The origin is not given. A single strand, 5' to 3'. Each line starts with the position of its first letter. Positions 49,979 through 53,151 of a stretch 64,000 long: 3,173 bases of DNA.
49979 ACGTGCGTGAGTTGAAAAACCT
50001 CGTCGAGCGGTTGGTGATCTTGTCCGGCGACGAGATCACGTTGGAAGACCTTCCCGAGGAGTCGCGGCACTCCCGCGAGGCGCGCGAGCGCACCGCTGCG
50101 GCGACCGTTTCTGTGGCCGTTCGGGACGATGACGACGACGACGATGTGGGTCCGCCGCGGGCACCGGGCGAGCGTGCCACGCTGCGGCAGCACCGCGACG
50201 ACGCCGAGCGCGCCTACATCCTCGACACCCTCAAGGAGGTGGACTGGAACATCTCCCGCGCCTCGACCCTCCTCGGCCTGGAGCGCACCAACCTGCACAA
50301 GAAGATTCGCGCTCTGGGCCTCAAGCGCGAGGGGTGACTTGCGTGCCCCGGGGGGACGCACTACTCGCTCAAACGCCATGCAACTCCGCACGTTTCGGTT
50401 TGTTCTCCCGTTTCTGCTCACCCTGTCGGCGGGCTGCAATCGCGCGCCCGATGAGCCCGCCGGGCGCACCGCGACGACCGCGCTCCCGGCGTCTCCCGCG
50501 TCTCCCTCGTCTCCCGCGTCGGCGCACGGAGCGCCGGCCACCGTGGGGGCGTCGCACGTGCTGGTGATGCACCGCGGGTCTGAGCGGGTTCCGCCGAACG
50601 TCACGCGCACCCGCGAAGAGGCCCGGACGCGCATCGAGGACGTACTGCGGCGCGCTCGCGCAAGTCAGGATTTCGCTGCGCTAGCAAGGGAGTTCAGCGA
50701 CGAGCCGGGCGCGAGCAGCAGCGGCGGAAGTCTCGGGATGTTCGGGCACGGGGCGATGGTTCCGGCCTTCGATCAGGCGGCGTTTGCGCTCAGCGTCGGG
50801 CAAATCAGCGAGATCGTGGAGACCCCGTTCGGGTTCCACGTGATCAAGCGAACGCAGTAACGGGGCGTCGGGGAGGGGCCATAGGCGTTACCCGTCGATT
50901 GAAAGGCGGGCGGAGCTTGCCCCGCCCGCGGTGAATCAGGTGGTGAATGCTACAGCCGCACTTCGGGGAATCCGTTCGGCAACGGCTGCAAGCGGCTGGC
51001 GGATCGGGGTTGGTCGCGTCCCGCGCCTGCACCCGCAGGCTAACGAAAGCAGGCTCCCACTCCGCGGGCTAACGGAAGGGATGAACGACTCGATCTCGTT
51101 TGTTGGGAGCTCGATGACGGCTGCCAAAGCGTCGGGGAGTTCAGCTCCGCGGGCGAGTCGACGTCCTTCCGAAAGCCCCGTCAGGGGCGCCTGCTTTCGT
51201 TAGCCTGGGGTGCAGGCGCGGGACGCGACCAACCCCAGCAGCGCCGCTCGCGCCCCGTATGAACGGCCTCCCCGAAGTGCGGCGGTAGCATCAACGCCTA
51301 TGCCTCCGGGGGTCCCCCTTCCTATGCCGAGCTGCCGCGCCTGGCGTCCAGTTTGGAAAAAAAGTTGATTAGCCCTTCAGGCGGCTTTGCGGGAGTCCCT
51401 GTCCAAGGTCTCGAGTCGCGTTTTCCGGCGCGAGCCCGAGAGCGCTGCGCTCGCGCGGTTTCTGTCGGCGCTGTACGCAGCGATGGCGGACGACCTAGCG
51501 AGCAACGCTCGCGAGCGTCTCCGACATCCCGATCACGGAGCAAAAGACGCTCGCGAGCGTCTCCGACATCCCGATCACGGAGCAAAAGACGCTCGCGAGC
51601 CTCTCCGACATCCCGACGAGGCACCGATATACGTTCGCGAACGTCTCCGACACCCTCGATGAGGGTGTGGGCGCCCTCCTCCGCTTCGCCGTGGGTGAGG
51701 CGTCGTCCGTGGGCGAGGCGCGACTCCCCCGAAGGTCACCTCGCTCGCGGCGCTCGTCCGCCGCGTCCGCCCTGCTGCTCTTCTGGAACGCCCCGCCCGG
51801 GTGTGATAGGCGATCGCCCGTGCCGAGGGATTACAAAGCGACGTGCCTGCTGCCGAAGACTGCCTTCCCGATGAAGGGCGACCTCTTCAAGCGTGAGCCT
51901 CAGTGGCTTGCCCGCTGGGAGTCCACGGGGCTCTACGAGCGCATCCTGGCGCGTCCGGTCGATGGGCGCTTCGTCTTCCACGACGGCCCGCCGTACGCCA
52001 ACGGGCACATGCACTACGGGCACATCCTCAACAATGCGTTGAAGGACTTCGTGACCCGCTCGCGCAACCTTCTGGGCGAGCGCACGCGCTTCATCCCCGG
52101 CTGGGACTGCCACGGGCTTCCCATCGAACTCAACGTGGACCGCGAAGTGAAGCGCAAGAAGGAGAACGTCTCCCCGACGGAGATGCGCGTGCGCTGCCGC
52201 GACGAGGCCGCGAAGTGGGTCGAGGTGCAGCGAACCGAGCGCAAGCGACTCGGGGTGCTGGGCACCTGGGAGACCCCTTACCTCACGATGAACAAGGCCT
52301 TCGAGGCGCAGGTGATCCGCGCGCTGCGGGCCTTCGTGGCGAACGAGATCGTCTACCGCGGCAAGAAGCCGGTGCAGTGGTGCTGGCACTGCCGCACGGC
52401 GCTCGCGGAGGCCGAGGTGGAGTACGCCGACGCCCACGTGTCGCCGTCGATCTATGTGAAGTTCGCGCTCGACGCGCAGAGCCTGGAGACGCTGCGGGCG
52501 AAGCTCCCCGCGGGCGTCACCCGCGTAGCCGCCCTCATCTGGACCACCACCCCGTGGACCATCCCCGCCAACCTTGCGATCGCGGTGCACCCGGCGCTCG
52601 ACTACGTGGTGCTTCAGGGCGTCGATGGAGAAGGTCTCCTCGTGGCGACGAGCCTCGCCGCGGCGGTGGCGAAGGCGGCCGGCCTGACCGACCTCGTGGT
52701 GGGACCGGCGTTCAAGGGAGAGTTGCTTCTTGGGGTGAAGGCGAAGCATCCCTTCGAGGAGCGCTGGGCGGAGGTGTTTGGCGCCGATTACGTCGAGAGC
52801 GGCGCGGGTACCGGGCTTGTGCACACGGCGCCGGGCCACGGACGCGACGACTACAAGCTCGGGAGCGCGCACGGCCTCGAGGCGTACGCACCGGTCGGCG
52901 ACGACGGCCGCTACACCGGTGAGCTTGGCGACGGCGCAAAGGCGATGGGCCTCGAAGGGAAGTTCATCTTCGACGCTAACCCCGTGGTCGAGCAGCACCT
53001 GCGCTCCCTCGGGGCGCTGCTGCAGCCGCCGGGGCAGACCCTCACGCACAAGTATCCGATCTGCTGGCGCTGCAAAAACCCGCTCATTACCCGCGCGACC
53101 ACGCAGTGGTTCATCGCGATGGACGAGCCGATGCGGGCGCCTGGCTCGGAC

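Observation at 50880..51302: Roughly 420-bp nested imperfect palindrome in an unusually long (~960 bp) intergenic region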

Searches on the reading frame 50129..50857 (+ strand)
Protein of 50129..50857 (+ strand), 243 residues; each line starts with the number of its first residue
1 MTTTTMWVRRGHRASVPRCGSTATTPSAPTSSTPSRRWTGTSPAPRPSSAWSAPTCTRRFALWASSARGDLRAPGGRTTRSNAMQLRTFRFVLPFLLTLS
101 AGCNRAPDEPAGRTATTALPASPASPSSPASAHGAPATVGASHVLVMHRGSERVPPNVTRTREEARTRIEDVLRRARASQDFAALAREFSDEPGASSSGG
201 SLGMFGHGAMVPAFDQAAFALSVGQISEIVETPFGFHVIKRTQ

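Call 82: search_protein_families(library=pfam, proteins=[window:50129-50857:+])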
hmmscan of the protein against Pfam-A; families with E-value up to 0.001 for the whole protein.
window:50129-50857:+ (243 aa): 3 families
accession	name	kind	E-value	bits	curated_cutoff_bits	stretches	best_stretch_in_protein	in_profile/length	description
PF13616.12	Rotamase_3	-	1.9e-27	96.6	22.5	1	136-242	13-113/116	PPIC-type PPIASE domain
PF00639.27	Rotamase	-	2.4e-24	86.6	21.7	1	143-242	1-96/97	PPIC-type PPIASE domain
PF13145.12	Rotamase_2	-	7.4e-06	27.2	27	1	152-242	21-106/121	PPIC-type PPIASE domain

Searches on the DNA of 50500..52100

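Call 4: search_rna_families(source=window, start=50500, end=52100, threshold=evalue, max_evalue=1, show_alignments=3)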
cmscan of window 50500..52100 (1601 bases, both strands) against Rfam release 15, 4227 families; matches with E-value up to 1: 1.
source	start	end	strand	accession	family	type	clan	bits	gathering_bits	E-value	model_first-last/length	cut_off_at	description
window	51006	51236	-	RF04104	MIR918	Gene; miRNA;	-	66.4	268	8.4e-11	1-265/265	no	MIR918 microRNA precursor family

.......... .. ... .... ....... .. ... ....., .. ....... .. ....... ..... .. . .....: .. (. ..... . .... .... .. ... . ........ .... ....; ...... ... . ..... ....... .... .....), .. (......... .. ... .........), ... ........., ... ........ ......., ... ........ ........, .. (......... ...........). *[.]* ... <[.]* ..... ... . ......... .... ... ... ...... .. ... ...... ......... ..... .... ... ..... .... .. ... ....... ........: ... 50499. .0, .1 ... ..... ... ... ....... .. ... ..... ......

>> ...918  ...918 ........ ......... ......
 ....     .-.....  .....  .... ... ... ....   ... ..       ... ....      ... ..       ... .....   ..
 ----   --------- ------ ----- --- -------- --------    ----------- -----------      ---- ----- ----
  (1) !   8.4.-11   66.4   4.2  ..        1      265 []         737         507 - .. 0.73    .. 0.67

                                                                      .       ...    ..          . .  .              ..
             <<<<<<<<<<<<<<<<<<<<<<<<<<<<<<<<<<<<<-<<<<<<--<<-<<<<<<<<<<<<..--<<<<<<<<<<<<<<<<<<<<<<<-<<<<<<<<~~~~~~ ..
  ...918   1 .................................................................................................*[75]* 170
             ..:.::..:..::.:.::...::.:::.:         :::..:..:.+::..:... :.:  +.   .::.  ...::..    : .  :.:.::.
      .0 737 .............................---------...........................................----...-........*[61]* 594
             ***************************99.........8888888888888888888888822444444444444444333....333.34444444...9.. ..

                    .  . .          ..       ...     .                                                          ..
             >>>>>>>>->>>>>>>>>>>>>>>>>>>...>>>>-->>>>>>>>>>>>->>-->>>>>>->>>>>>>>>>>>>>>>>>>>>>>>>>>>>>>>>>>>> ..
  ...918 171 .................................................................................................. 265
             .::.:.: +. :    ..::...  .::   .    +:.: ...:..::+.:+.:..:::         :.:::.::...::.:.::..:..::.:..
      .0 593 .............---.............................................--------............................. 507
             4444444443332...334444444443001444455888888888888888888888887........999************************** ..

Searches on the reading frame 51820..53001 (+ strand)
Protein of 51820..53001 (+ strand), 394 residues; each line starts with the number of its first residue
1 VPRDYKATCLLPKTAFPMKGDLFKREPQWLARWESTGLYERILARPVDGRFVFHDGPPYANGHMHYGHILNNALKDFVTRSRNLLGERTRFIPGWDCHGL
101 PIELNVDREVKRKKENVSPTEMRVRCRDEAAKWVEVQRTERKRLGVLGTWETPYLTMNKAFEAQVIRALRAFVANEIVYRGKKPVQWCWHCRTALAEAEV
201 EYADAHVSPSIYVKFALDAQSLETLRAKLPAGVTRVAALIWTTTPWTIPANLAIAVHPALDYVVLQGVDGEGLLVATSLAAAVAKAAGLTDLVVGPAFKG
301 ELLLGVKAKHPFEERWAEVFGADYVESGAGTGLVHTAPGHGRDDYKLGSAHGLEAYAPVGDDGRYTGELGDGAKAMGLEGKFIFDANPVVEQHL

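Call 82: search_protein_families(library=pfam, proteins=[window:51820-53001:+])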
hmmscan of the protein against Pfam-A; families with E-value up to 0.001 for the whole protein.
window:51820-53001:+ (394 aa): 3 families
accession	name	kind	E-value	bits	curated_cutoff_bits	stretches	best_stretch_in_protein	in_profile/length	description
PF00133.28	tRNA-synt_1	-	2.4e-54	185.1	22.7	1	28-206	1-184/414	tRNA synthetases class I (I, L, M and V)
PF09334.17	tRNA-synt_1g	-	6.7e-09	35.4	20.1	1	58-201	8-136/391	tRNA synthetases class I (M)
PF13603.12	tRNA-synt_1_2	-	4.8e-05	23.4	25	1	303-356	84-137/185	Leucyl-tRNA synthetase, editing domain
